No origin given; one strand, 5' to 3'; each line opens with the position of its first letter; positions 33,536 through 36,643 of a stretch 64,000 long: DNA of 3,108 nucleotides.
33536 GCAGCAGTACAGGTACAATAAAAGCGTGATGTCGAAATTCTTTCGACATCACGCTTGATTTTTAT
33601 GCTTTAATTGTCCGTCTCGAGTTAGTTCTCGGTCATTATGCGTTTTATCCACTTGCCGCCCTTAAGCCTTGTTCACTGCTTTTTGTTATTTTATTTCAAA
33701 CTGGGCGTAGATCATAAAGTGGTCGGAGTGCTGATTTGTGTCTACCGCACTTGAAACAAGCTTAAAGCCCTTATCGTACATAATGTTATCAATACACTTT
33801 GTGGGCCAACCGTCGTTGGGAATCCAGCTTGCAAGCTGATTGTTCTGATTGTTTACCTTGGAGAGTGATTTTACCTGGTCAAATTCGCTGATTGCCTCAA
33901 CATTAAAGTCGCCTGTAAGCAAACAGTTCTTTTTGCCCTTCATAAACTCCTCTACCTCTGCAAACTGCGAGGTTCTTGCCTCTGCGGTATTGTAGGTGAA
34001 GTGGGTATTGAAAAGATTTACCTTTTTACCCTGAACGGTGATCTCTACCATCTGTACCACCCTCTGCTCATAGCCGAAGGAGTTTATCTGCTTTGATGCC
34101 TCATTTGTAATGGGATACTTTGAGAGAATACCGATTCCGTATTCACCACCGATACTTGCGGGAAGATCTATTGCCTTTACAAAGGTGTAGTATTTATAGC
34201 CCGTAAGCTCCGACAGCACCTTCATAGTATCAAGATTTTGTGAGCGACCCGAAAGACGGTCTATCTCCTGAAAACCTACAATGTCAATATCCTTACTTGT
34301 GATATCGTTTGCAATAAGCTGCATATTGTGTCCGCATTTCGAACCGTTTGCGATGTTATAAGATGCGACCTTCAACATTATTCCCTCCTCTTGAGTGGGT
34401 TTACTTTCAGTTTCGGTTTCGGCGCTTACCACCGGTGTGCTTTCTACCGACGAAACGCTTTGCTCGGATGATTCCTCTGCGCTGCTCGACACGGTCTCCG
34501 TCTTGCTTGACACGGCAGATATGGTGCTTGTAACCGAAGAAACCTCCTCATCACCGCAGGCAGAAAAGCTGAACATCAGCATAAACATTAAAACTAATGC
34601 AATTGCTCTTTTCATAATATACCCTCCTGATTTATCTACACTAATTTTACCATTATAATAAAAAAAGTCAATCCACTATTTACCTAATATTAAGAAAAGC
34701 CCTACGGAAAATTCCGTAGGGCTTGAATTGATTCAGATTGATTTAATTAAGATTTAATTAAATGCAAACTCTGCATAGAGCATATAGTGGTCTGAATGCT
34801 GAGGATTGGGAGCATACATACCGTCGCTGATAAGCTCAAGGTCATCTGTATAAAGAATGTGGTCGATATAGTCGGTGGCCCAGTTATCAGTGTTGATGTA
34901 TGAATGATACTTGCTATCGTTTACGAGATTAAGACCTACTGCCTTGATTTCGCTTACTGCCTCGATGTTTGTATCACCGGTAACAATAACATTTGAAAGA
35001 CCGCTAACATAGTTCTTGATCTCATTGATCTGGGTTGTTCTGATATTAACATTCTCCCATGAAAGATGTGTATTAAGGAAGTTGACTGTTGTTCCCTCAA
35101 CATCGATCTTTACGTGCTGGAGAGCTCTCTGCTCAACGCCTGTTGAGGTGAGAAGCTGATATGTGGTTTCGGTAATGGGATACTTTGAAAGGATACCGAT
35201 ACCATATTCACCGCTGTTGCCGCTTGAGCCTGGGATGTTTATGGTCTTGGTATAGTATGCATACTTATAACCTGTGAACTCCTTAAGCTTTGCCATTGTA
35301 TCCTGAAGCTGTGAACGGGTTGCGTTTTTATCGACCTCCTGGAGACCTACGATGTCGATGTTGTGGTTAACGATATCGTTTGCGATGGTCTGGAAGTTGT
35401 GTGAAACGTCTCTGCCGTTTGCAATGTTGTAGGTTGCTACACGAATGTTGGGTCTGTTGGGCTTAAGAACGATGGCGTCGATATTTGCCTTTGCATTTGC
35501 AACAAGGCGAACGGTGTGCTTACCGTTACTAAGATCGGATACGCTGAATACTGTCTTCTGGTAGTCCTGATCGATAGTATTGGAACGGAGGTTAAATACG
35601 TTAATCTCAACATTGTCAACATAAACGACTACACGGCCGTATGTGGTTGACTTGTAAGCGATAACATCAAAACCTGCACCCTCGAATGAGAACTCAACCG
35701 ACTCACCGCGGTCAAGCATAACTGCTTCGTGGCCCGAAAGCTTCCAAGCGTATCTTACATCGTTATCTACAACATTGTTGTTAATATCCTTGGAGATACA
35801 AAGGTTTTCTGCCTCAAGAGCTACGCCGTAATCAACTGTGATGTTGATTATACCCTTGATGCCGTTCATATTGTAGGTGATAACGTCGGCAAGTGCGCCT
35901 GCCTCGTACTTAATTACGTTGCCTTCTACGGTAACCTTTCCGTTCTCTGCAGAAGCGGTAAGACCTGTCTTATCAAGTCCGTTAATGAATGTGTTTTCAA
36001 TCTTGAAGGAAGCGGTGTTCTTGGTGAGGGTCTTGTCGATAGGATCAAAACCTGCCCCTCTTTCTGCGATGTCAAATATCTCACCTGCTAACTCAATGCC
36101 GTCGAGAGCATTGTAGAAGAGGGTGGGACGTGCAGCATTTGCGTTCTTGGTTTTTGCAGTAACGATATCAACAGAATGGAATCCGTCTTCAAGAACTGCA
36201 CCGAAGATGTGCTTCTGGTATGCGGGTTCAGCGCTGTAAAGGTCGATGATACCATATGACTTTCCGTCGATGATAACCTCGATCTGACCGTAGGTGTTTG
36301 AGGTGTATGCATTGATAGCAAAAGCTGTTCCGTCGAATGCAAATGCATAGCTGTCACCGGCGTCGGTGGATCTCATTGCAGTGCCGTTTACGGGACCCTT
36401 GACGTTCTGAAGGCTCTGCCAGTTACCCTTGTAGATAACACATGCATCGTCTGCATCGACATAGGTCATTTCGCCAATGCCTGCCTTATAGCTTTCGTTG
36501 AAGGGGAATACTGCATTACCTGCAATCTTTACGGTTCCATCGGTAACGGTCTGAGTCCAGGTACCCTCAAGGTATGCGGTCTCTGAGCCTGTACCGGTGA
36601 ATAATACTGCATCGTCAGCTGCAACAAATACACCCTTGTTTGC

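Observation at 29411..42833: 13-kb block of secreted phosphoesterases under a local AraC regulator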

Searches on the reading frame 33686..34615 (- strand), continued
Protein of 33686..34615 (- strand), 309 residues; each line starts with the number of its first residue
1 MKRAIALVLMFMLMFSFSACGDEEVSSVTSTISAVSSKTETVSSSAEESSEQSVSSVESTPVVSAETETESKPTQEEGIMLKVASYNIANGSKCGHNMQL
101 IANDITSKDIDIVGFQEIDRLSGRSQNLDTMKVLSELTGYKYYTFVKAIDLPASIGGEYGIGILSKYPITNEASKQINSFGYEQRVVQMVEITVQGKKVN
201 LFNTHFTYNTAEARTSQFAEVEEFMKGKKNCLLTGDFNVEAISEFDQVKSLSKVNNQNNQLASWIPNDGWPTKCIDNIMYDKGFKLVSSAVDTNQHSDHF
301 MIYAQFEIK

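Call 73: find_encoding_contigs(protein=P0036, flank=8000, max_places=1)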
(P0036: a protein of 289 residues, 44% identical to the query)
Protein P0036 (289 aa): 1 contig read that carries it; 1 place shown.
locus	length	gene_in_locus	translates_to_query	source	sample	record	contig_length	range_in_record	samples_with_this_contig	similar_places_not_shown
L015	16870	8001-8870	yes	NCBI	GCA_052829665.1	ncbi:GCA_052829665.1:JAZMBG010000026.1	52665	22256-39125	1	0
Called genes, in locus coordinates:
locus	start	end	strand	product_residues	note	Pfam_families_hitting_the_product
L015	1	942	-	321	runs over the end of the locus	PF02129:Peptidase_S15 (weak), PF12146:Hydrolase_4, PF00561:Abhydrolase_1, PF12697:Abhydrolase_6, PF00326:Peptidase_S9 (weak)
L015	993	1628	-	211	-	PF02535:Zip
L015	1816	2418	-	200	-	-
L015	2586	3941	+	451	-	PF02386:TrkH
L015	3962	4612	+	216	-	PF02254:TrkA_N, PF02080:TrkA_C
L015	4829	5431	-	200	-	-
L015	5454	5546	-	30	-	-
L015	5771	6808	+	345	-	PF00144:Beta-lactamase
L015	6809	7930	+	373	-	PF07075:NamZ_N, PF20732:NamZ_C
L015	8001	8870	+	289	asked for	PF23226:Exo_endo_phos_PGAP2IP, PF03372:Exo_endo_phos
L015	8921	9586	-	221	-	PF16316:DUF4956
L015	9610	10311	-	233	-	PF09359:VTC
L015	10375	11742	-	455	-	-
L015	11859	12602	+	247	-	PF02522:Antibiotic_NAT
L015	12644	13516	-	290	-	PF04055:Radical_SAM, PF16199:Radical_SAM_C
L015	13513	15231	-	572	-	PF00664:ABC_membrane, PF02463:SMC_N, PF00005:ABC_tran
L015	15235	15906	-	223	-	PF02811:PHP (weak), PF13263:PHP_C (weak)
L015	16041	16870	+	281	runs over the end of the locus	PF02811:PHP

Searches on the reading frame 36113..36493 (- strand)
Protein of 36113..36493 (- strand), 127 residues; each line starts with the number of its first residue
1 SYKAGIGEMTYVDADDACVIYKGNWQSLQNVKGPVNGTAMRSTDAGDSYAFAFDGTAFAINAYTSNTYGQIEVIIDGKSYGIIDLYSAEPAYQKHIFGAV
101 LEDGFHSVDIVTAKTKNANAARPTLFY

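Call 67: search_solved_structures(query=A5, max_evalue=1, show_alignments=0)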
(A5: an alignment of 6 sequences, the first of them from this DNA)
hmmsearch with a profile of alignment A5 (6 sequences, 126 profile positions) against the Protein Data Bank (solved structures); distinct sequences matched with E-value up to 1: 11.
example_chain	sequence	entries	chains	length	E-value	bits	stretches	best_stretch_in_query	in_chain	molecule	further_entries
6o38_A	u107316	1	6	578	0.22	14.9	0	11-50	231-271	Acinetobacter secreted protease CpaA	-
7vwy_G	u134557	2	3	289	0.47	13.9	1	8-66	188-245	Right origin-binding protein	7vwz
1d5y_A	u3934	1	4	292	0.47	13.8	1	8-66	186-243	ROB TRANSCRIPTION FACTOR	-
6k0s_A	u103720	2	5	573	0.48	13.8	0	27-84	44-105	Alpha-1,3-glucanase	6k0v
6k0q_A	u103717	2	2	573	0.49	13.8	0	27-84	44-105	Alpha-1,3-glucanase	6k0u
6k0m_A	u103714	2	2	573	0.49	13.8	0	27-84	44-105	Alpha-1,3-glucanase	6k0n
6k0p_A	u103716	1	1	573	0.52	13.7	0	27-84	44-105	Alpha-1,3-glucanase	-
5h8z_A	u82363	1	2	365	0.67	13.4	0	7-65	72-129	Bacteriochlorophyll a protein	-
3eni_A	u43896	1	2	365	0.67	13.4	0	7-65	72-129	Bacteriochlorophyll a protein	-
3bsd_A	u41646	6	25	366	0.68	13.3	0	7-65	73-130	Bacteriochlorophyll a protein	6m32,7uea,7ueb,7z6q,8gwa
4fc3_E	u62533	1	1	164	0.76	13.2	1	20-110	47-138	Iron-regulated surface determinant protein H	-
